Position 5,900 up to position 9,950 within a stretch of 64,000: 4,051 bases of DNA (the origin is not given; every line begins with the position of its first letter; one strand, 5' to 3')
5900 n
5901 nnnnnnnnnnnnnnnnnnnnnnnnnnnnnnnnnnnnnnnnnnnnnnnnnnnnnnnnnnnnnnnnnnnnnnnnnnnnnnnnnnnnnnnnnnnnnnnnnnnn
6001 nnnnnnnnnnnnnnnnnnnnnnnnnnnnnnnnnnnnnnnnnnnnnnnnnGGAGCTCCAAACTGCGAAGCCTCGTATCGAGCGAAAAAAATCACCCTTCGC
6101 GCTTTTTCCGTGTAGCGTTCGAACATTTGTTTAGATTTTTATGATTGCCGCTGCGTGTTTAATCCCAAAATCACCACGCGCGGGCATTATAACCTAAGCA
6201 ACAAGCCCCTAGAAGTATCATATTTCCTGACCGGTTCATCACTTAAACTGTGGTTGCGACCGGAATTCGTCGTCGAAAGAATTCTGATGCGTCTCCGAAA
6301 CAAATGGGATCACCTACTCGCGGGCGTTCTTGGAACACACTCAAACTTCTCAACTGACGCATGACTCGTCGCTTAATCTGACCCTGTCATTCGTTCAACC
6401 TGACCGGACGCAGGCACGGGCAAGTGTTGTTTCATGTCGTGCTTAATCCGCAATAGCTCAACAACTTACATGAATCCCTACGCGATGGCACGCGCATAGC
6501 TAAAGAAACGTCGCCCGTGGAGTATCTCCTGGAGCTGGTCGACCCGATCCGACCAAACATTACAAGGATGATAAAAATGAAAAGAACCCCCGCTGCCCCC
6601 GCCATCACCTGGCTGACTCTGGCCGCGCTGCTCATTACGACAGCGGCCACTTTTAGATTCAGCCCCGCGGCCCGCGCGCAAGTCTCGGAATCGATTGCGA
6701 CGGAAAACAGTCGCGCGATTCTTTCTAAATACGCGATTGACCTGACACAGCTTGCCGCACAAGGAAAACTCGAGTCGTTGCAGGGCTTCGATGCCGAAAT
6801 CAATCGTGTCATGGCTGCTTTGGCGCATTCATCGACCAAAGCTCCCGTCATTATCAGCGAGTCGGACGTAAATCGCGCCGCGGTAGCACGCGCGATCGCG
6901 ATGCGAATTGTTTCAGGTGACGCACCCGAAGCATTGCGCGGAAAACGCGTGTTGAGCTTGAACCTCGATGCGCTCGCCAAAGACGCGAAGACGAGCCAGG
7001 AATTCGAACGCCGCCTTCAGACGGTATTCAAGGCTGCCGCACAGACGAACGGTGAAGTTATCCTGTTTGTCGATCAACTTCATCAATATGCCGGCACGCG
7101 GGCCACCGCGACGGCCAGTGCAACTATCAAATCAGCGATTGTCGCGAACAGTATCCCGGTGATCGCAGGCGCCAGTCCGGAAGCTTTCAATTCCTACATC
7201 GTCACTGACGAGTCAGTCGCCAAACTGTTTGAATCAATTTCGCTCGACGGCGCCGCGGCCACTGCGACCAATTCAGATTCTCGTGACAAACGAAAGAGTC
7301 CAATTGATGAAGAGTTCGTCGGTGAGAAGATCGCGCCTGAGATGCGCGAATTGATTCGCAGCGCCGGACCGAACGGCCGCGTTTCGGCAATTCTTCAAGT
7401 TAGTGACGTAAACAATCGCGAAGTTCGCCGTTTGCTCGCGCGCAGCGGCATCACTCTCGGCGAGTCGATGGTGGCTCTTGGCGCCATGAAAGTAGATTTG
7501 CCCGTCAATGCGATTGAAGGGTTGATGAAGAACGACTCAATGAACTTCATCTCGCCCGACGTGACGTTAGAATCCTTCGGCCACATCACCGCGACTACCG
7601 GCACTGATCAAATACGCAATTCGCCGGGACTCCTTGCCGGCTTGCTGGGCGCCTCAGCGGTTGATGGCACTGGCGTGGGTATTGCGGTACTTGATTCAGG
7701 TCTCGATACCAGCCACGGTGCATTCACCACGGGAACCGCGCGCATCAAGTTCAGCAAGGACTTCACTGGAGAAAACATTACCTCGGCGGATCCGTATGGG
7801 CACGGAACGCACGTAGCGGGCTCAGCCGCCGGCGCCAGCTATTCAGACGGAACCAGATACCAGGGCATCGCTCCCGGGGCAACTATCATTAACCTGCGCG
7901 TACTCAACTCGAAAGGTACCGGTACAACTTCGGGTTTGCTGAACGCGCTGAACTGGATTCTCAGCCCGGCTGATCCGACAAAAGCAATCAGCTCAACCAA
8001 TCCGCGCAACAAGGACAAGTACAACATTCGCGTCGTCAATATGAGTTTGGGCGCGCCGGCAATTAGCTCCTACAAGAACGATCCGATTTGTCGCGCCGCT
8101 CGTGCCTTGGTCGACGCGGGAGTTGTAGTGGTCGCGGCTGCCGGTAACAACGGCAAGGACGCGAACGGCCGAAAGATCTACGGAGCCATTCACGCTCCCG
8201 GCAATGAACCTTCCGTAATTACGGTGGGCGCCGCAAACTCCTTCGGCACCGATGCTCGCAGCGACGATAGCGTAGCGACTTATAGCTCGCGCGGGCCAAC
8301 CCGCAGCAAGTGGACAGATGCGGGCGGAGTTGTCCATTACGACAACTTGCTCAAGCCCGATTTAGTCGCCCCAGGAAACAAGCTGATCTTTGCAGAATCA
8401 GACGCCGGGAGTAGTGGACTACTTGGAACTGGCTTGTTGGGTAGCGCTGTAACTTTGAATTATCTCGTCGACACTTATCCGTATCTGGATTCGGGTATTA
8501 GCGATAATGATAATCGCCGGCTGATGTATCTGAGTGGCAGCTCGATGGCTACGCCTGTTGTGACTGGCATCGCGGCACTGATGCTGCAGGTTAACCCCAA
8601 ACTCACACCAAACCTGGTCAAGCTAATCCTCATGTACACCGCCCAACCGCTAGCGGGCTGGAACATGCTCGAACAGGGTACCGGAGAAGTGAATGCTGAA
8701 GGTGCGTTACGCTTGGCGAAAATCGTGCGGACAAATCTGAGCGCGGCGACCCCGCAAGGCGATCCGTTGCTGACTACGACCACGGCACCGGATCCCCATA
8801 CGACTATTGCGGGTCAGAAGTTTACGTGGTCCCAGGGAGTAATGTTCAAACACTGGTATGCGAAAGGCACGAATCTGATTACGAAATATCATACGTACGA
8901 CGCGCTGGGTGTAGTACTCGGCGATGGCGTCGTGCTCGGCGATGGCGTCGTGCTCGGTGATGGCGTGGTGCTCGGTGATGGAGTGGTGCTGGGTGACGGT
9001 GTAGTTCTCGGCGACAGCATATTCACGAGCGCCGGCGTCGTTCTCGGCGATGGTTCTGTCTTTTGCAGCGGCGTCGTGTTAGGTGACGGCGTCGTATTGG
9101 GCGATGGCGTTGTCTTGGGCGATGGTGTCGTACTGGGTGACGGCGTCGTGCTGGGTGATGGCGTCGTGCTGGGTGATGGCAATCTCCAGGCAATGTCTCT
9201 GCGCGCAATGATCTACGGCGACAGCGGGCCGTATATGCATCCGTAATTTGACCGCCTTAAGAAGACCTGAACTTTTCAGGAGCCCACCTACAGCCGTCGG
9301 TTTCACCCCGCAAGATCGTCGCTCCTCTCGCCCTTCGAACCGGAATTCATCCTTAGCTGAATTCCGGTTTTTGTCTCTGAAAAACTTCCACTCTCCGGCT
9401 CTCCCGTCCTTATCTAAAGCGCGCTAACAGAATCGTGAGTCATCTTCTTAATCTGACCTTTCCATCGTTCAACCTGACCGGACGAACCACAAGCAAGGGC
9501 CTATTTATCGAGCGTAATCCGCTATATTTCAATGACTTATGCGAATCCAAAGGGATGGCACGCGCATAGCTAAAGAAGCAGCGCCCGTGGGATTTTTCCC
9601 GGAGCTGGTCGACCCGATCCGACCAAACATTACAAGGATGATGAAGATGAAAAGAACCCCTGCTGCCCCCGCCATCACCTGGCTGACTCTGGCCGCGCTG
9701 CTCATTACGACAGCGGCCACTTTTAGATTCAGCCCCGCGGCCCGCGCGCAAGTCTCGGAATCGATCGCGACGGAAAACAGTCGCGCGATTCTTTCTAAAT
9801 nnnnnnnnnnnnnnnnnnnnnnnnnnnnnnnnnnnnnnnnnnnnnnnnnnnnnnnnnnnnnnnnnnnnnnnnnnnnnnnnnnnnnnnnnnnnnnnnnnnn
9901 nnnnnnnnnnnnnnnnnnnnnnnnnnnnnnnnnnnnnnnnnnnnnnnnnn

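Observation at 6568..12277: Two tandem secreted subtilases carry a catalytically dead ClpB/ClpC-type AAA+ module, next to the real clpC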

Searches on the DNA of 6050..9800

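Call 55: search_rna_families(source=window, start=6050, end=9800, threshold=evalue, max_evalue=1)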
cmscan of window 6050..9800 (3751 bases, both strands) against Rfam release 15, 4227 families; matches with E-value up to 1: 0.
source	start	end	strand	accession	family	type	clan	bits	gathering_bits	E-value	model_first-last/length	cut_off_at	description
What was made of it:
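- Tried and rejected: Rfam found no riboswitch or other RNA in 6050-9800 at E <= 1 (call 55).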
